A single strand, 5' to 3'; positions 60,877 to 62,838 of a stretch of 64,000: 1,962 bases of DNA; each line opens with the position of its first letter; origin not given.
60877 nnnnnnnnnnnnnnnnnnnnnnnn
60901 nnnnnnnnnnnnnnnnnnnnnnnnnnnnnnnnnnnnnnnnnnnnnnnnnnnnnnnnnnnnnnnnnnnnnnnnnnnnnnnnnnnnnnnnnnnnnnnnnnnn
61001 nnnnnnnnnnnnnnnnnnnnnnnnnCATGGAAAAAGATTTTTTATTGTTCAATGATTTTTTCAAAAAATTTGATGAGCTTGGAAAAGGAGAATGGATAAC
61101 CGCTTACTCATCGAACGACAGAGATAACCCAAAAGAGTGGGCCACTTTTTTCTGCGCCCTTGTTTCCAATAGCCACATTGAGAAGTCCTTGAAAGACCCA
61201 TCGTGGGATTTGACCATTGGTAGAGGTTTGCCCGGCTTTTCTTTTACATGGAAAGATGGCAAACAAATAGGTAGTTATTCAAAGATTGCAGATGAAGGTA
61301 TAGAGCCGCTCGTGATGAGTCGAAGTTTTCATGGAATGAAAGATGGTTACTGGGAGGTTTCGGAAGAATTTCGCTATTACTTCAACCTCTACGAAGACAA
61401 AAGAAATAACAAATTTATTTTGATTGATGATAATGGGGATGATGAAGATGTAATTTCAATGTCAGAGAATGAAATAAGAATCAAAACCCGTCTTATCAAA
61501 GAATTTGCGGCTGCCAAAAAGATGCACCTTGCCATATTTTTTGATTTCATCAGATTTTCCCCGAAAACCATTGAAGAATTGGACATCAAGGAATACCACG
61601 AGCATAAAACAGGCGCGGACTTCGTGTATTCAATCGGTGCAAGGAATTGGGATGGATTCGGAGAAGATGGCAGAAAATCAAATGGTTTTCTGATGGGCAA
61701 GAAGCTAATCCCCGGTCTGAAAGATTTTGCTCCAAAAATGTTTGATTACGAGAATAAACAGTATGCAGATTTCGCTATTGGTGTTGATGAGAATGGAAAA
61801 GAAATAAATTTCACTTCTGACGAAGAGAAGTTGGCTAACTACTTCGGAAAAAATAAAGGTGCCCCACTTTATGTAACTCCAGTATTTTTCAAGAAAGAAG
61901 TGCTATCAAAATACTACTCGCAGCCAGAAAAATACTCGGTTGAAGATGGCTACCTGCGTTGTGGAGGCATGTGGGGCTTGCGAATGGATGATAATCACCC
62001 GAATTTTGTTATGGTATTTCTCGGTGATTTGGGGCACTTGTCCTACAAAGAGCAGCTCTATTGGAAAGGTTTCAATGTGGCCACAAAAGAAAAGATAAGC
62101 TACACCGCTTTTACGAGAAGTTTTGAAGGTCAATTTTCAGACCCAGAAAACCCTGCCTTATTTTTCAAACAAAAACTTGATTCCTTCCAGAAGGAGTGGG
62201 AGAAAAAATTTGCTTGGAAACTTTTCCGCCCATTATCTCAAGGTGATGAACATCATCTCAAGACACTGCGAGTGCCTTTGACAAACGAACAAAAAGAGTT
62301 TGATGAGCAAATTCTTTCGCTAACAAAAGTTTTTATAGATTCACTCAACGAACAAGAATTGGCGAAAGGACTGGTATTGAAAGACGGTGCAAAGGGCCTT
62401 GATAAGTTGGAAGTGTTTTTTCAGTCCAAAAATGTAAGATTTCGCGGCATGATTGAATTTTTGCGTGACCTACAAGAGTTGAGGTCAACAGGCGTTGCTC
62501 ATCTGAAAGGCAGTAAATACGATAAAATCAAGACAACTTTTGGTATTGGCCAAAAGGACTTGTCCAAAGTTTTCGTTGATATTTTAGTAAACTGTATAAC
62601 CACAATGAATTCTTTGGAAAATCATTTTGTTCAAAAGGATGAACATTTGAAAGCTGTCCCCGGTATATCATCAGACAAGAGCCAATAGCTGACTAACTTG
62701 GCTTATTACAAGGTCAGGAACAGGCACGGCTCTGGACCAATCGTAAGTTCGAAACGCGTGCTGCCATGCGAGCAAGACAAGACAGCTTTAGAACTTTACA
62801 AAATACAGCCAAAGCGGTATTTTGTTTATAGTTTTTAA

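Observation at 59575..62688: Candidate novel defense module: HARE-HTH nuclease + membrane-anchored Mrr-cat with a Zn ribbon + HEPN-like protein, translationally coupled to the Type III R-M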

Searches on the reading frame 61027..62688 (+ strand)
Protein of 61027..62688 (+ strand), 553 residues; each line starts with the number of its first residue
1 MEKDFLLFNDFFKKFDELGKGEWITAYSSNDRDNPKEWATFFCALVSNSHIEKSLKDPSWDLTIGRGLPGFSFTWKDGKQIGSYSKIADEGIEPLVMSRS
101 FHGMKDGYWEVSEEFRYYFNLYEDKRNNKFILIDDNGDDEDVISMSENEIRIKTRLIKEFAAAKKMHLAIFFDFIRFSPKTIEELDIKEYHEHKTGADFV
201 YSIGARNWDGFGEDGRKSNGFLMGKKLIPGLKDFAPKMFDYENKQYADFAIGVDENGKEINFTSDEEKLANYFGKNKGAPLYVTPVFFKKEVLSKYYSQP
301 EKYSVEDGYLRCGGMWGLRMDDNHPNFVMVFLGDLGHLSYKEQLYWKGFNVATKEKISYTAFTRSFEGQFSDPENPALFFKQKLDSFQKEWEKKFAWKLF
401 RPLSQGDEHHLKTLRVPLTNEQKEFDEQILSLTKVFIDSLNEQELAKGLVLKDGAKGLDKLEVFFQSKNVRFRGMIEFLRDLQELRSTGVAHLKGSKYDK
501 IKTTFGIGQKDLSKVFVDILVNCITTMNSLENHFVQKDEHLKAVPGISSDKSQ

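Call 3: search_protein_families(library=pfam, proteins=[window:61027-62688:+], max_evalue=0.1)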
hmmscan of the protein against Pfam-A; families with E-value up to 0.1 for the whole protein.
window:61027-62688:+ (553 aa): 0 families

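Call 4: search_protein_families(library=padloc, proteins=[window:61027-62688:+], max_evalue=0.1)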
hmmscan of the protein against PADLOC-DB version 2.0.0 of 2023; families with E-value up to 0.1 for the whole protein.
window:61027-62688:+ (553 aa): 0 families

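Call 5: search_protein_families(library=ncbifam, proteins=[window:61027-62688:+], max_evalue=1)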
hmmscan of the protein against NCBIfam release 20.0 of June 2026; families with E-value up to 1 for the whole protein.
window:61027-62688:+ (553 aa): 0 families

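Call 6: search_protein_families(library=phrogs, proteins=[window:61027-62688:+], max_evalue=1)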
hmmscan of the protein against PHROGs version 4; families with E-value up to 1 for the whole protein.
window:61027-62688:+ (553 aa): 0 families

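Call 7: search_solved_structures(query=window:61027-62688:+, max_evalue=10)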
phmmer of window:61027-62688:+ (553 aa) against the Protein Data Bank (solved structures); distinct sequences matched with E-value up to 10: 1.
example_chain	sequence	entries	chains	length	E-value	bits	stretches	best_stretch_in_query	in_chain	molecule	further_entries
5oyj_A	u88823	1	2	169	0.73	11.5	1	294-368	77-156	DARPin D4b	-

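Call 8: find_homologous_proteins(query=window:61027-62688:+, max_evalue=0.001)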
Query window:61027-62688:+ (553 aa): 1007 proteins with E <= 0.001 among 8000 candidates; the best 120 are listed.
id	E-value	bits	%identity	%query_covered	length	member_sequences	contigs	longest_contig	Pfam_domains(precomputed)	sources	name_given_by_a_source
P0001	0.0e+0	1272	100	100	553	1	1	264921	-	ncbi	-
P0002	5.7e-264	895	73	96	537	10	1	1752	-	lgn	-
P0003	6.8e-253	858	69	96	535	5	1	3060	-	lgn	-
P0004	3.0e-250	850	70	96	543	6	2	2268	-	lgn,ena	-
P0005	3.9e-249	846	69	96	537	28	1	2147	-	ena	-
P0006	1.0e-248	845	69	96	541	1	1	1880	-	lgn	-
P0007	1.0e-247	841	68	97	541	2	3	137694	-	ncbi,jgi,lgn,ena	-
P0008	1.3e-246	838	69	96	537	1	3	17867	-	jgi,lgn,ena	-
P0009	1.4e-246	837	68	97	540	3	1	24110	-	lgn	-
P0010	2.4e-245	833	69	96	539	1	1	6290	-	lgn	-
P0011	2.5e-245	833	69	96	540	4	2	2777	-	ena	-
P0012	8.7e-245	832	68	96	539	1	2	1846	-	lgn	-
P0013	7.3e-243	825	68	96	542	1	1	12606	-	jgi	jgi:hypothetical protein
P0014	8.0e-241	819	66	98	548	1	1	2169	-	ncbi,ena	-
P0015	9.4e-240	815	67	96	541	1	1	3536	-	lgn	-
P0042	3.9e-211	721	59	97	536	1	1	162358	-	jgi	jgi:hypothetical protein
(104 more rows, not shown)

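Call 10: find_encoding_contigs(protein=P0007, flank=8000, max_places=3)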
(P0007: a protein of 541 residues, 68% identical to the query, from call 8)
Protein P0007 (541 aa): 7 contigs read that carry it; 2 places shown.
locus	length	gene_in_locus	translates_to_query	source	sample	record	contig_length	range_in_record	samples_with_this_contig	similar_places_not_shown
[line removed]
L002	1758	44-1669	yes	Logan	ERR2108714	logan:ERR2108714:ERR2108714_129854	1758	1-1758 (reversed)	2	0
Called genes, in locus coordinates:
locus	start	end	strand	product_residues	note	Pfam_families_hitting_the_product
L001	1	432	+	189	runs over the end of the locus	PF02525:Flavodoxin_2, PF03358:FMN_red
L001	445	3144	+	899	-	PF00690:Cation_ATPase_N, PF00122:E1-E2_ATPase, PF00702:Hydrolase, PF13246:Cation_ATPase, PF00689:Cation_ATPase_C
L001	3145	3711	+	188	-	PF01169:GDT1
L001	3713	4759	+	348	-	PF01758:SBF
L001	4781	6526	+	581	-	PF26626:DUF8201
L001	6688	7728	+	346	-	-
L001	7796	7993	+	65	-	PF12728:HTH_17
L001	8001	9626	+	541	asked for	-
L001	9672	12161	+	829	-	PF03235:GmrSD_N, PF07510:GmrSD_C, PF18899:DUF5655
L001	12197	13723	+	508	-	PF12161:HsdM_N, PF02384:N6_Mtase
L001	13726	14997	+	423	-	PF01420:Methylase_S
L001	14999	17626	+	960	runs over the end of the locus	PF04313:HSDR_N, PF00270:DEAD, PF04851:ResIII, PF18766:SWI2_SNF2, PF22679:T1R_D3-like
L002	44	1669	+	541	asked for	-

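Call 11: find_encoding_contigs(protein=P0042, flank=8000, max_places=2)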
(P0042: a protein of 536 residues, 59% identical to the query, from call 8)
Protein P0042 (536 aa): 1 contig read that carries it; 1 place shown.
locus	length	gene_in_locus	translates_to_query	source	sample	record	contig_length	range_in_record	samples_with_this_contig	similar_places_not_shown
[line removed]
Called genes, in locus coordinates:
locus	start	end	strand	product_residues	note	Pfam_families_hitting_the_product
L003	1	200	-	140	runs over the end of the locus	PF12773:DZR (faint)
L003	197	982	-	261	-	PF13814:Replic_Relax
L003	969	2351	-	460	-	PF01935:DUF87, PF10412:TrwB_AAD_bind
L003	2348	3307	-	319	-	PF02086:MethyltransfD12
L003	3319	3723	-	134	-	-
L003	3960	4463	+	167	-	PF06892:Phage_CP76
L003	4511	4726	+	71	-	PF09954:DUF2188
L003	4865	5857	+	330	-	-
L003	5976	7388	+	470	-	PF08843:AbiEii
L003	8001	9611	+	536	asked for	-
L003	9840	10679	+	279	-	-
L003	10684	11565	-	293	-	-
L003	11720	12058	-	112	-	-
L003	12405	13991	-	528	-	PF00239:Resolvase, PF07508:Recombinase (weak), PF13408:Zn_ribbon_recom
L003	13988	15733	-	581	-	PF00239:Resolvase, PF07508:Recombinase, PF13408:Zn_ribbon_recom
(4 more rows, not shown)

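Call 14: find_related_loci(query=A1, collection=genome_contigs, flank=10000)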
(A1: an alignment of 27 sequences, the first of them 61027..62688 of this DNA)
Query A1 (553 aa) in genome_contigs; peptide patterns used: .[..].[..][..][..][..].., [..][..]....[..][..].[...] (x = any residue, [..] = any of these).
226 stretches matched a pattern; 32 encode a relative of the query (tblastn E <= 1e-3); 32 distinct loci.
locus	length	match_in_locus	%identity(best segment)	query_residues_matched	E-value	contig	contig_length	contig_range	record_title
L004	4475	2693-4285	72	6-537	0e+0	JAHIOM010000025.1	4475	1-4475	MAG: Patescibacteria group bacterium isolate KR13_S3.mb.134 KR13_S3.mb.134_k141_377343, whole genome shotgun sequence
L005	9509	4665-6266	64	3-538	0e+0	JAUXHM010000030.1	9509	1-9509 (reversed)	MAG: Methanophagales archaeon isolate CSMAG_2955 CSMAG_2955_k119_441479_length_9509_cov_9.8453, whole genome shotgun seq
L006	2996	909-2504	61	6-536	0e+0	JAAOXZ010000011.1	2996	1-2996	Candidatus Woesearchaeota archaeon isolate DPANNHV_H2.bin.83 k83_270737, whole genome shotgun sequence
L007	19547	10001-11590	60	6-537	0e+0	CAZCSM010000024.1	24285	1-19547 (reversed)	MAG TPA_asm: uncultured Candidatus Saccharibacteria bacterium isolate SRP192927_co10_24 genome assembly, contig: NODE_11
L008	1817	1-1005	89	219-553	0e+0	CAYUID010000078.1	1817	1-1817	MAG TPA_asm: uncultured Candidatus Saccharibacteria bacterium isolate SRP273308_co1_430 genome assembly, contig: NODE_22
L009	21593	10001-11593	53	1-535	0e+0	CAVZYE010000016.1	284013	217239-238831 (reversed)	MAG: uncultured Acidobacteriaceae bacterium isolate MFD01828.bin.2.27 genome assembly, contig: contig_46639, whole genom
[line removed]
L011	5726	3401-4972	53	6-535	0e+0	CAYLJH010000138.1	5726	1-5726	MAG TPA_asm: uncultured Candidatus Bathyarchaeia archaeon isolate binchicken_co132_159 genome assembly, contig: NODE_792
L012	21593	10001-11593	53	1-535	0e+0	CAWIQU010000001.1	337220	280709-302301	MAG: uncultured Acidobacteriaceae bacterium isolate MFD00964.bin.1.271 genome assembly, contig: contig_144383, whole gen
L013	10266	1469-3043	54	16-540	2e-177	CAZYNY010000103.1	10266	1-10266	MAG TPA_asm: uncultured Nitrospirota bacterium isolate binchicken_co213_54 genome assembly, contig: NODE_12756_length_10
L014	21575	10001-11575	52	6-532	1e-176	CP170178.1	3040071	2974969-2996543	MAG: Candidatus Bathyarchaeia archaeon isolate Bathy6-F90_cMAG_MillC chromosome, complete genome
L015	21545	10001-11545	52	8-530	8e-173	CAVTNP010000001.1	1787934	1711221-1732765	MAG: Ignavibacteriota bacterium isolate MFD04780.bin.1.195 genome assembly, contig: contig_13287, whole genome shotgun s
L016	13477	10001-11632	50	4-546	2e-169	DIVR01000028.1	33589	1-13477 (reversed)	MAG TPA_asm: bacterium UBP4_UBA6127 isolate UBA6127 UBA6127_contig_14644, whole genome shotgun sequence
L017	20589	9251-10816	52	6-537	1e-165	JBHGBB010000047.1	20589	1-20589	MAG: bacterium isolate SBS.BIN.55 SBSBIN55_contig_47, whole genome shotgun sequence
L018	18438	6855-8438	50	6-535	1e-161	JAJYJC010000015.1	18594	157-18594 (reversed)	MAG: bacterium isolate DBS2-1.bin143 NODE_5321_length_18594_cov_4.753019, whole genome shotgun sequence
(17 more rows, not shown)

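Call 21: find_encoding_contigs(protein=P0001, flank=10000, max_places=2)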
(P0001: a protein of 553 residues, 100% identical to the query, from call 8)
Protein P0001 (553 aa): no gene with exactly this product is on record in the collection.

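Call 26: predict_structure(alignment_id=A1)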
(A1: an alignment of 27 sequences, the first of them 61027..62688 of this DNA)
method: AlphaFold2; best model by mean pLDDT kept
length: 553 residues; sequences in the alignment: 27
mean_pLDDT: 80.8   pTM: 0.54
mean pLDDT of the five models: 80.8, 79.6, 79.4, 79.3, 77.9
residues with pLDDT >= 90: 155; 70-90: 294; 50-70: 67; < 50: 37
segments of 3 or more residues with pLDDT < 50: 63-68, 358-361, 363-372, 538-553
pLDDT, mean of each block of 10 residues (from residue 1): 80 87 89 72 89 87 49 70 62 79 74 87 85 78 91 94 92 90 90 94 89 76 94 71 80 83 91 83 87 82 75 79 76 88 91 59 44 68 88 91 81 80 87 93 87 85 89 91 83 75 88 91 91 69 34 30
secondary structure, 60 per line:
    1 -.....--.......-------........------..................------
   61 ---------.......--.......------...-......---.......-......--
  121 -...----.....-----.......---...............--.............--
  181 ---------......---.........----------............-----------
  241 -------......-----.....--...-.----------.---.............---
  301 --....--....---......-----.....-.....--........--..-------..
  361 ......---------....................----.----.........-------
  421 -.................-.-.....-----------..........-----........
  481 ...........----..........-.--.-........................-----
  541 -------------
elements in order: H2-6 H9-15 E23-30 E37-47 H48-54 E70-76 E79-85 E92-94 E96-101 E105-111 H113-118 E122-124 E129-133 E139-145 E149-153 H154-163 E166-178 E190-195 E199-207 E218-229 E248-253 E259-263 E285-289 H290-297 E303-306 E309-312 E316-321 E327-331 H333-337 H340-347 H359-366 H376-395 H405-413 H422-438 H442-446 H458-467 H473-491 H496-505 H512-535

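Call 41: search_solved_structures(query=A1, max_evalue=10, show_alignments=3)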
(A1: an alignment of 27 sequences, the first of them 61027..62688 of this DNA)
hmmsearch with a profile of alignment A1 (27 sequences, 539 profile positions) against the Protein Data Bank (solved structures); distinct sequences matched with E-value up to 10: 1.
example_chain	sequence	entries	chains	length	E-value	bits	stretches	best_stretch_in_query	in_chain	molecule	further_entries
7b04_A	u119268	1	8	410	0.31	12.8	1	216-265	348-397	Nitrite oxidoreductase subunit B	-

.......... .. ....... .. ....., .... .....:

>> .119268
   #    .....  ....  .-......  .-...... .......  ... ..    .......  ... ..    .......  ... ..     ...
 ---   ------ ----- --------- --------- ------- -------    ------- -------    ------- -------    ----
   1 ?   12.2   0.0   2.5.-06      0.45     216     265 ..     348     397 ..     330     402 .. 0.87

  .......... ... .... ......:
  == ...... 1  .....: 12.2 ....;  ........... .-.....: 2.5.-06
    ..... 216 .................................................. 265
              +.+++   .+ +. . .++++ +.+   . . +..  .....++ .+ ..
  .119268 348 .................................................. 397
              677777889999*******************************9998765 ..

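Call 43: fold_search(model_id=the predicted structure, library=pdb)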
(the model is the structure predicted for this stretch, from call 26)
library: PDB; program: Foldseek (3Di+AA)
matches with E <= 10: 578; with E <= 0.001: 0
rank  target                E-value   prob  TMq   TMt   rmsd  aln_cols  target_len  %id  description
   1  8dgc_A                8.6e-03  1.00  0.20  0.06   6.8       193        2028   12  Avs3 bound to phage PhiV-1 terminase (released 2022-08-03)
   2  8dgc_B                2.3e-02  0.99  0.20  0.06   6.5       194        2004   13  Avs3 bound to phage PhiV-1 terminase (released 2022-08-03)
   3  5f7y_A                5.0e-02  0.10  0.09  0.11  27.9       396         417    9  Blood group antigen binding adhesin BabA of Helicobacter pylori strain 17875 in complex with blood group A type-1 hexa (released 2016-01-20)
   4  6m6u_H                7.9e-02  0.82  0.13  0.38  13.8       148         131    9  Crystal structure the toxin-antitoxin MntA-HpeT mutant-D39ED41E (released 2020-09-30)
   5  7bxo_G                9.2e-02  0.92  0.15  0.47  11.7       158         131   12  Crystal structure of the toxin-antitoxin with AMP-PNP (released 2020-09-30)
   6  5f8r_A                1.1e-01  0.07  0.08  0.10  28.5       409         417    9  Blood group antigen binding adhesin BabA of Helicobacter pylori strain S831 in complex with blood group H Lewis b hexa (released 2016-01-20)
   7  6zgk_A                1.4e-01  0.06  0.08  0.12  29.2       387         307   10  GLIC pentameric ligand-gated ion channel, pH 3 (released 2021-05-26)
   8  7bxo_F                1.5e-01  0.80  0.13  0.44  12.6       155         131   13  Crystal structure of the toxin-antitoxin with AMP-PNP (released 2020-09-30)
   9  9csb_E                1.7e-01  0.04  0.07  0.10  28.2       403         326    9  Native human GABAA receptor of beta3-alpha1-beta2-alpha2-gamma2 assembly (released 2025-01-22)
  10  1ylm_A                2.0e-01  0.60  0.14  0.37  10.5       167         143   17  Structure of Cytosolic Protein of Unknown Function YutE from Bacillus subtilis (released 2005-03-01)
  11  5f7m_A                2.0e-01  0.06  0.08  0.10  28.1       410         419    8  Blood group antigen binding adhesin BabA of Helicobacter pylori strain 17875 in complex with blood group H Lewis b hex (released 2016-01-20)
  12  5f7n_A                2.2e-01  0.05  0.08  0.10  27.7       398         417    9  Blood group antigen binding adhesin BabA of Helicobacter pylori strain 17875 in complex with blood group A Lewis b pen (released 2016-01-20)
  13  6m6u_G                2.5e-01  0.72  0.14  0.44  11.8       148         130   13  Crystal structure the toxin-antitoxin MntA-HpeT mutant-D39ED41E (released 2020-09-30)
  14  5yep_C                2.5e-01  0.66  0.14  0.42  11.5       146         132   14  Crystal structure of SO_3166-SO_3165 from Shewanella oneidensis (released 2018-03-28)
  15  7bxo_H                2.9e-01  0.38  0.12  0.36  12.9       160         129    9  Crystal structure of the toxin-antitoxin with AMP-PNP (released 2020-09-30)
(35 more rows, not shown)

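Call 51: search_protein_families(library=pfam, alignment_id=A1, max_evalue=10)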
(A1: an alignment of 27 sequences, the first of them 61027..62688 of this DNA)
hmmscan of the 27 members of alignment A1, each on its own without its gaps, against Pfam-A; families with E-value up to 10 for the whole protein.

A. member 1, window:61027-62688:+ (553 aa): 1 family
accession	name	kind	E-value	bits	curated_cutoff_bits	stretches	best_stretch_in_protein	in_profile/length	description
PF17137.9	DUF5110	-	0.27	11.8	27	1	239-266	23-50/71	Domain of unknown function (DUF5110)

B. families by the number of members that match (of 27 scanned): 11 families
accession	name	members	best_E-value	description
PF24235.1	RHG29_45_N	2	0.17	Rho GTPase-activating protein 29/45 N-terminal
PF09890.14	DUF2117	1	0.0011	Uncharacterized protein conserved in archaea (DUF2117)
PF00622.36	SPRY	1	0.079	SPRY domain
PF24328.1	DUF7498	1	0.086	Domain of unknown function (DUF7498)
PF05030.17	SSXT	1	0.095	SSXT protein (N-terminal region)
PF07555.19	NAGidase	1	0.096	beta-N-acetylglucosaminidase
PF04963.19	Sigma54_CBD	1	0.099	Sigma-54 factor, core binding domain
PF22101.1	HSD_C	1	0.13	Homoserine dehydrogenase C-terminal domain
PF17878.8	ssDBP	1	0.16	Phage single-stranded DNA-binding protein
PF17137.9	DUF5110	1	0.27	Domain of unknown function (DUF5110)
PF17686.6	DUF5534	1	2.9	Family of unknown function (DUF5534)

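Call 63: search_protein_representatives(alignment_id=A1)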
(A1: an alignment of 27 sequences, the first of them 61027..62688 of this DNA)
Query: 27 sequences, 539 profile positions. Proteins with E-value up to 0.001 (for the whole library): 2479; up to 1e-10: 1897; up to 1e-30: 1051. The best 150 are listed.
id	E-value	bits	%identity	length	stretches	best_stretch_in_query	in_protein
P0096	4.0e-263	890.4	-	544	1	1-533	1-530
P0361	1.9e-209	713.2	-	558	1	6-538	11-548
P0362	3.3e-205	699.2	-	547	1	3-536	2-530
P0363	1.9e-194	663.7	-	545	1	5-532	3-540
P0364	1.4e-192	657.5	-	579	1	2-534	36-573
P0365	1.5e-192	657.5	-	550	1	2-536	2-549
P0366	1.3e-189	647.8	-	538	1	1-534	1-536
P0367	1.4e-189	647.7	-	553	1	10-536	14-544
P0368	7.0e-188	642.0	-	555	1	3-537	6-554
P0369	1.1e-185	634.8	-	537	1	3-537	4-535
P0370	2.4e-185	633.7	-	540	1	1-532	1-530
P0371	7.6e-182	622.1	-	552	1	1-537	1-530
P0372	1.8e-180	617.6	-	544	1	3-533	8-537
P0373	5.6e-180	615.9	-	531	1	5-534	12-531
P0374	9.8e-180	615.1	-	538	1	2-534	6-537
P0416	5.0e-159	546.8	-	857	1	5-537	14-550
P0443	5.7e-150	516.9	-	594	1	12-529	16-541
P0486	1.2e-134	466.4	-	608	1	19-528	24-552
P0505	2.2e-131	455.6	-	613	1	14-536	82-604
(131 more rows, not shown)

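Call 64: search_protein_families(library=pfam, proteins=[P0416, P0505, P0486, P0443, P0364], max_evalue=0.01)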
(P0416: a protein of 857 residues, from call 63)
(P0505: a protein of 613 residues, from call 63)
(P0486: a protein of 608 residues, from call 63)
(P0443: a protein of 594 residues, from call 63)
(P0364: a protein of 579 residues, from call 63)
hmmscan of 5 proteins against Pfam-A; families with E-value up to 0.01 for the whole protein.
P0416 (857 aa): 1 family
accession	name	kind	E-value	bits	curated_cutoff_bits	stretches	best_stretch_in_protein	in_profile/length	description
PF01048.26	PNP_UDP_1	-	4.2e-12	46.4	25.1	1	632-836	45-225/233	Phosphorylase superfamily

P0505 (613 aa): 0 families

P0486 (608 aa): 1 family
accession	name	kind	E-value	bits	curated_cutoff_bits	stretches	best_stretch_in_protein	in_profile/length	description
PF16946.11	Porin_OmpG_1_2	-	0.0035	17.1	23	1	63-122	59-117/294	OMPG-porin 1 family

P0443 (594 aa): 0 families

P0364 (579 aa): 0 families

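Call 78: search_protein_families(library=pfam, alignment_id=A5, max_evalue=0.00001)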
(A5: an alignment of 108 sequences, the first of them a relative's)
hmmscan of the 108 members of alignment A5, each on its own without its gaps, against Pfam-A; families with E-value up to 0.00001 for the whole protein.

A. member 1, L001:4781-6523:+ (581 aa): 0 families

B. families by the number of members that match (of 108 scanned): 102 families (the first 25 are shown)
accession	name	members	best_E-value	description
PF11867.13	T1RH-like_C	2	2.3e-128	Type I restriction enzyme HindI endonuclease subunit-like, C-terminal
PF02384.22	N6_Mtase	2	5.6e-97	N-6 DNA Methylase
PF18766.7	SWI2_SNF2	2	1e-82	SWI2/SNF2 ATPase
PF04313.20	HSDR_N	2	7.2e-49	Type I restriction enzyme R protein N terminus (HSDR_N)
PF12161.14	HsdM_N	2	8.1e-27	HsdM N-terminal domain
PF03575.23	Peptidase_S51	2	1.1e-24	Peptidase family S51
PF22679.2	T1R_D3-like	2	1.1e-21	Type I restriction enzyme subunit R domain 3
PF04851.21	ResIII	2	2.2e-20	Type III restriction enzyme, res subunit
PF00004.35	AAA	2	9.3e-08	ATPase family associated with various cellular activities (AAA)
PF11369.13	DUF3160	1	3.3e-220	Protein of unknown function (DUF3160)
PF02867.20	Ribonuc_red_lgC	1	7.5e-141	Ribonucleotide reductase, barrel domain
PF01406.26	tRNA-synt_1e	1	1.3e-114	tRNA synthetases class I (C) catalytic domain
PF11463.14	R-HINP1I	1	4.6e-81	R.HinP1I restriction endonuclease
PF00448.28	SRP54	1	6.2e-68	SRP54-type protein, GTPase domain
PF09491.16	RE_AlwI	1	1.8e-52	AlwI restriction endonuclease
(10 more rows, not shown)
